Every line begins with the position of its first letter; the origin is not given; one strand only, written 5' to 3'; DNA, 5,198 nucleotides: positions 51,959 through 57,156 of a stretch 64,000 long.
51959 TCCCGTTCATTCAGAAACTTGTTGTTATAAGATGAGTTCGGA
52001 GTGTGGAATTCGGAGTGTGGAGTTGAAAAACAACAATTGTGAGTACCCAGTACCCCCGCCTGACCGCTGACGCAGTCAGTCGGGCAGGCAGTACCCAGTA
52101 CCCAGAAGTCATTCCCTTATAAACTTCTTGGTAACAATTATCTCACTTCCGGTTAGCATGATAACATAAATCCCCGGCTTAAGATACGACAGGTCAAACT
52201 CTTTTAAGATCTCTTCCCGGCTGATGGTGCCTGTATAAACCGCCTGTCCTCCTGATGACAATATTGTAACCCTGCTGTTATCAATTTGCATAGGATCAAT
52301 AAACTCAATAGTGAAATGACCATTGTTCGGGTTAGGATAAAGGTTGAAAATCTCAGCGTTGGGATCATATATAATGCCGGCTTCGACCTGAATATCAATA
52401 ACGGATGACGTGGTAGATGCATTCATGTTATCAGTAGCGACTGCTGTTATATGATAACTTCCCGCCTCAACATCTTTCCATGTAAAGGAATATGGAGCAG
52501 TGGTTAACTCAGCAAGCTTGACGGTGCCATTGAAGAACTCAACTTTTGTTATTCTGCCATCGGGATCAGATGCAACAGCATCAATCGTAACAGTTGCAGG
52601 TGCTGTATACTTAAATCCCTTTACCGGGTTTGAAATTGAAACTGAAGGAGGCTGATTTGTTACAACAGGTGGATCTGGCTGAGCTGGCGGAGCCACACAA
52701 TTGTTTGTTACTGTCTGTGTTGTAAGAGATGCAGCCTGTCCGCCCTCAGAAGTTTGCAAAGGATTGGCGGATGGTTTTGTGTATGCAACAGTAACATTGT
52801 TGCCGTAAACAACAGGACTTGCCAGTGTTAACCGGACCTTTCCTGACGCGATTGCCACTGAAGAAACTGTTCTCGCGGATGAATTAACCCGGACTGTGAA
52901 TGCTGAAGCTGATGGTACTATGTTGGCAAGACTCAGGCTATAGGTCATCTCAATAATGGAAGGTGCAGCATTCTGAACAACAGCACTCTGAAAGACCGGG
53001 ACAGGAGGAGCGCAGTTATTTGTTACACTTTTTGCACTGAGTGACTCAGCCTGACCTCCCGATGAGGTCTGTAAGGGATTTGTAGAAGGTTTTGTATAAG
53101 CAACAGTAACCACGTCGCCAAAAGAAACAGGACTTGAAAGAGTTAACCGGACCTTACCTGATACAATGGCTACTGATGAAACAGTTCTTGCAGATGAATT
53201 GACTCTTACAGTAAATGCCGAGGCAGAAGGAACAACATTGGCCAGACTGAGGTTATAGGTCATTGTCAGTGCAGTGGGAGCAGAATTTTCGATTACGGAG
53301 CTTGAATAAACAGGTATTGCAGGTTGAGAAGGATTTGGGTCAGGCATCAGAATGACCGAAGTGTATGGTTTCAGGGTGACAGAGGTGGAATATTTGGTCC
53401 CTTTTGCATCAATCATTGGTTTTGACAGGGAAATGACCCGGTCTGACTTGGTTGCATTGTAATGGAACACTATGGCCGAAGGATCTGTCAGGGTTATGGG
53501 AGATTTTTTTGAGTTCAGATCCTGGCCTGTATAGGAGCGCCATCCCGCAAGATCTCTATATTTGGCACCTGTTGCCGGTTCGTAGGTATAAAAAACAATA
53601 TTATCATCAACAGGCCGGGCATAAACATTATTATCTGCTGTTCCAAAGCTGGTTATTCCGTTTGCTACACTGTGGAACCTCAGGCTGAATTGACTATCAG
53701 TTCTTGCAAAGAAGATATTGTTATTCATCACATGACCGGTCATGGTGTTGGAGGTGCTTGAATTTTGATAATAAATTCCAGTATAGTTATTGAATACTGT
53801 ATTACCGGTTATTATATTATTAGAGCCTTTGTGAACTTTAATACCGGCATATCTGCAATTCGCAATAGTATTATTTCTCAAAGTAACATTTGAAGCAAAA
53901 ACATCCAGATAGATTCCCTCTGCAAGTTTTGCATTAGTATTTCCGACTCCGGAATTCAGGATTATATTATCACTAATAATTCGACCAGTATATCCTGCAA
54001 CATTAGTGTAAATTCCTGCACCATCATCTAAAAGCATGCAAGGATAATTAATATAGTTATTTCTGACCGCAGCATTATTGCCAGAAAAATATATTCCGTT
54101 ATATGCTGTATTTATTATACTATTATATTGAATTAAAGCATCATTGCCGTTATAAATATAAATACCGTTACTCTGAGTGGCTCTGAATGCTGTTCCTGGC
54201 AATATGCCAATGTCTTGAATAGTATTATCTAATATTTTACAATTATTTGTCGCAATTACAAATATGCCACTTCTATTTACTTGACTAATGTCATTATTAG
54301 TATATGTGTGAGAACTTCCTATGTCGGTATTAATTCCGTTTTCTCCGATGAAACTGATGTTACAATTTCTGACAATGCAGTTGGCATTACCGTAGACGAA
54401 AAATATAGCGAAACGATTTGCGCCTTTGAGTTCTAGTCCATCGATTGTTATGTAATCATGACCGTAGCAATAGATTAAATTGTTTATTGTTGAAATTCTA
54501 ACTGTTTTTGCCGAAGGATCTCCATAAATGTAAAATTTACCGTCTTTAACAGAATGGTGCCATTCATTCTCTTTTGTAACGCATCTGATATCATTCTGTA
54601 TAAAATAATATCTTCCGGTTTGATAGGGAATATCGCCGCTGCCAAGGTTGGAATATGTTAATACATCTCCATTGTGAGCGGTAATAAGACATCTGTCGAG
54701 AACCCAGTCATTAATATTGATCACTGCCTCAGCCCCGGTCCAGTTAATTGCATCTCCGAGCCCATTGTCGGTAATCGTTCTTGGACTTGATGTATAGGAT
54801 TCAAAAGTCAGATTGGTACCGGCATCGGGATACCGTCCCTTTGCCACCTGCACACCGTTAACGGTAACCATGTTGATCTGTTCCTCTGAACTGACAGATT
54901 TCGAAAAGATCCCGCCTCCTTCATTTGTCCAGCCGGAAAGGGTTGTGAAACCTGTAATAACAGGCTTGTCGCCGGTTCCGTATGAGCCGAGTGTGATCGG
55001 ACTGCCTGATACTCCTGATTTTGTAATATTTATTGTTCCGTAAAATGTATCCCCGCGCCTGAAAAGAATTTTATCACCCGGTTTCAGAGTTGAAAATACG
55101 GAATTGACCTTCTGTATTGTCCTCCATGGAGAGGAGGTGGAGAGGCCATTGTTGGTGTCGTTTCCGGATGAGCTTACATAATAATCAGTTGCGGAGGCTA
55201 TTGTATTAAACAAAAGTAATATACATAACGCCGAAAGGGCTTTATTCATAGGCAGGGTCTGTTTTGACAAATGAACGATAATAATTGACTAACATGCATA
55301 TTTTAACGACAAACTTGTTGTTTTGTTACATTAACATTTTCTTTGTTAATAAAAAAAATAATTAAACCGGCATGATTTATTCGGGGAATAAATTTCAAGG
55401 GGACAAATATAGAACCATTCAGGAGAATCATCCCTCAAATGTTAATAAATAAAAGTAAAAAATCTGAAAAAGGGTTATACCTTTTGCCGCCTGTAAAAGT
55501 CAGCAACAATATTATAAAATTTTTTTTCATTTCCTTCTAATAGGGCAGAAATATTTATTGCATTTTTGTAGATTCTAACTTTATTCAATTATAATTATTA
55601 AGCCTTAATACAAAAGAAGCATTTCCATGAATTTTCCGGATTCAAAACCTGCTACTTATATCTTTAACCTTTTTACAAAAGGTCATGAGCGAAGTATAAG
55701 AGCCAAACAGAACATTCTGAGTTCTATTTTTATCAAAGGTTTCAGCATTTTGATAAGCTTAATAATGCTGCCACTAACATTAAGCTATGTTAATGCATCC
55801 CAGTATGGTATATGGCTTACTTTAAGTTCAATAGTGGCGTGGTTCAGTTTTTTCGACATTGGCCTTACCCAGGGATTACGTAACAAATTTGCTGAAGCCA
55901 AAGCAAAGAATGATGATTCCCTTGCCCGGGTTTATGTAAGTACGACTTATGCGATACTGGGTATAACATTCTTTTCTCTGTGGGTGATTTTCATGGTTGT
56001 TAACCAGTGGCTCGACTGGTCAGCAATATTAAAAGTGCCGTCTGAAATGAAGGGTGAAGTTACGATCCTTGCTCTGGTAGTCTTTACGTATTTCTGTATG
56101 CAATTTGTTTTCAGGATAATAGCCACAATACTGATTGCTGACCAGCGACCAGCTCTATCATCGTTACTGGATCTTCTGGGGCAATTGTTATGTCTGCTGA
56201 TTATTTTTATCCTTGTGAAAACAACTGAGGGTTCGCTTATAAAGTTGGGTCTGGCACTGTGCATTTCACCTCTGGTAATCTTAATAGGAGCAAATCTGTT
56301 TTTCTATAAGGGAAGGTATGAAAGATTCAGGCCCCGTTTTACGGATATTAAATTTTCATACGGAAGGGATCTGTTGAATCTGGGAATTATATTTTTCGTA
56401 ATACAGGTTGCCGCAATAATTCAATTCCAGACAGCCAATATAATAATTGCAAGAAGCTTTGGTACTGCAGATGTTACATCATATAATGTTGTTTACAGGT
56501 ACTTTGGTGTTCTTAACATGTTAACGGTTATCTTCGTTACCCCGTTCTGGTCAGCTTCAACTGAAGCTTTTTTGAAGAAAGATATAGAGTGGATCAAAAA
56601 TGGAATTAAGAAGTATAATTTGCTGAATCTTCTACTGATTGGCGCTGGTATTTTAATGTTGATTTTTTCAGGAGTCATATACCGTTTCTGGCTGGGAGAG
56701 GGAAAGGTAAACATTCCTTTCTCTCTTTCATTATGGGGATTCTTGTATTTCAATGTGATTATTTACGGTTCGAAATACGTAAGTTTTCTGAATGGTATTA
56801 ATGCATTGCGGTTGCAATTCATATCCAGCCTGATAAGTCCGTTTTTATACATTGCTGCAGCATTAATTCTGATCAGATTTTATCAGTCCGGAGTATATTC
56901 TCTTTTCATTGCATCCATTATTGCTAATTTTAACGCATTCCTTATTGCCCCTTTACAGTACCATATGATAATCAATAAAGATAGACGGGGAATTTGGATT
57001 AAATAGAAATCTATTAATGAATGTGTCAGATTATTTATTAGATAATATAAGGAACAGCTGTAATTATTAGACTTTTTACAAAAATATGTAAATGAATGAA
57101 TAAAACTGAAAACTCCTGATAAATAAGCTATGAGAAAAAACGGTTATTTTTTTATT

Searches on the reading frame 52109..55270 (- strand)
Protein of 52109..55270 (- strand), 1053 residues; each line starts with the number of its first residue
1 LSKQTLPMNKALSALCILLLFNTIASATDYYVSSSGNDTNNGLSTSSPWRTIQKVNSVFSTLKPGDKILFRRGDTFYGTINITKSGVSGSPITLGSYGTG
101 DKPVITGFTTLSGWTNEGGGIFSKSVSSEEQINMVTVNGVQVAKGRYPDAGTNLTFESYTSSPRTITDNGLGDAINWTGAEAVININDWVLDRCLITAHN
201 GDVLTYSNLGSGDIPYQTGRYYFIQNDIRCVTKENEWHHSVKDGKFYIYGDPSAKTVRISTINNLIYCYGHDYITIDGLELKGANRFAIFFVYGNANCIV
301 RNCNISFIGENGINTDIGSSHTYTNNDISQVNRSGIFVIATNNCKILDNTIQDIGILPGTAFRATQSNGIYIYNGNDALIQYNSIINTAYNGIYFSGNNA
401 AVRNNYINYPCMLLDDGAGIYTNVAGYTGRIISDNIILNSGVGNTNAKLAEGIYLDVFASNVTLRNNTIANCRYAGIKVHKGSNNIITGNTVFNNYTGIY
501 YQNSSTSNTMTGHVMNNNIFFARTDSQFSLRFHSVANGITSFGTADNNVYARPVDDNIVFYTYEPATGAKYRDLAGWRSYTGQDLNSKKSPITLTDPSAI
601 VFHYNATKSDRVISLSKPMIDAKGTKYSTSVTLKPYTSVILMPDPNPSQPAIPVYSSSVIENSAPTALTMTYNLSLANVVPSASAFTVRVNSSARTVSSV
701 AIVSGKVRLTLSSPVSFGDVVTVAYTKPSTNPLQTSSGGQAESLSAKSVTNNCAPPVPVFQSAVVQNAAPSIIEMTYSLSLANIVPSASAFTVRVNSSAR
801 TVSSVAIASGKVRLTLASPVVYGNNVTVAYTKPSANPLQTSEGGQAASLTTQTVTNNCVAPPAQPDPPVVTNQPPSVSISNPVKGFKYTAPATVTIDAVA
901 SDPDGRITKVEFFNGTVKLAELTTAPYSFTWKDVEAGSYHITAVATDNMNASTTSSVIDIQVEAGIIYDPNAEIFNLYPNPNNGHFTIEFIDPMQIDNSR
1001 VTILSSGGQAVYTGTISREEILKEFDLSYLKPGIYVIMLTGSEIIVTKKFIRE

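Call 87: search_protein_families(library=pfam, proteins=[window:52109-55270:-], max_evalue=0.00001)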
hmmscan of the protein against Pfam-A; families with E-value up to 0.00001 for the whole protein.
window:52109-55270:- (1053 aa): 5 families
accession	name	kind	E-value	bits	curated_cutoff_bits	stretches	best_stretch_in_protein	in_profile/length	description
PF13753.12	SWM_repeat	-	5.9e-23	81.4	27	2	758-834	6-85/86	Putative flagellar system-associated repeat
PF13229.12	Beta_helix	-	1.9e-22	80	25.9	2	362-512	18-155/158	Right handed beta helix region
PF17957.7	Big_7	-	3.6e-17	63.2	24.1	1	875-943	1-70/70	Bacterial Ig domain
PF05048.19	NosD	-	5.8e-13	49.2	23.6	1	443-518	75-149/212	Periplasmic copper-binding protein (NosD)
PF18962.6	Por_Secre_tail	-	4.4e-10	40.2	27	1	977-1051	1-74/75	Secretion system C-terminal sorting domain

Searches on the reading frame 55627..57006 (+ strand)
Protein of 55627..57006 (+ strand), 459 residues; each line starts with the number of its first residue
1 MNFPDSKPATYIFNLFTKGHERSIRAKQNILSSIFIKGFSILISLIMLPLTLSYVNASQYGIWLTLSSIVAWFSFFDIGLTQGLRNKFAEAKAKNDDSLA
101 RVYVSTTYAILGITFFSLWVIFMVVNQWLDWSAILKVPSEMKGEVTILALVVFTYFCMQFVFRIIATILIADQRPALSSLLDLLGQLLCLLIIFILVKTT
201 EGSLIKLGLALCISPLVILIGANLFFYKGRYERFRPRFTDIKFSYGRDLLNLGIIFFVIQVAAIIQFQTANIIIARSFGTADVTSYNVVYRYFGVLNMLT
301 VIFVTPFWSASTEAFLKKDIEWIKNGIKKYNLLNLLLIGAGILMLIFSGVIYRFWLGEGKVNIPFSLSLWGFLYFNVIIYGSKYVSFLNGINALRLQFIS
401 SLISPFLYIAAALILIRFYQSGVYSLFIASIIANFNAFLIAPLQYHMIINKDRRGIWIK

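Call 87: search_protein_families(library=pfam, proteins=[window:55627-57006:+], max_evalue=0.00001)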
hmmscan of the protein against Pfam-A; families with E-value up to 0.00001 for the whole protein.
window:55627-57006:+ (459 aa): 1 family
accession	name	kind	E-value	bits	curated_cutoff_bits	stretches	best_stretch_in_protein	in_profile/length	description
PF01943.22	Polysacc_synt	-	5.5e-06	26.4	28.2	1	27-305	2-263/274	Polysaccharide biosynthesis protein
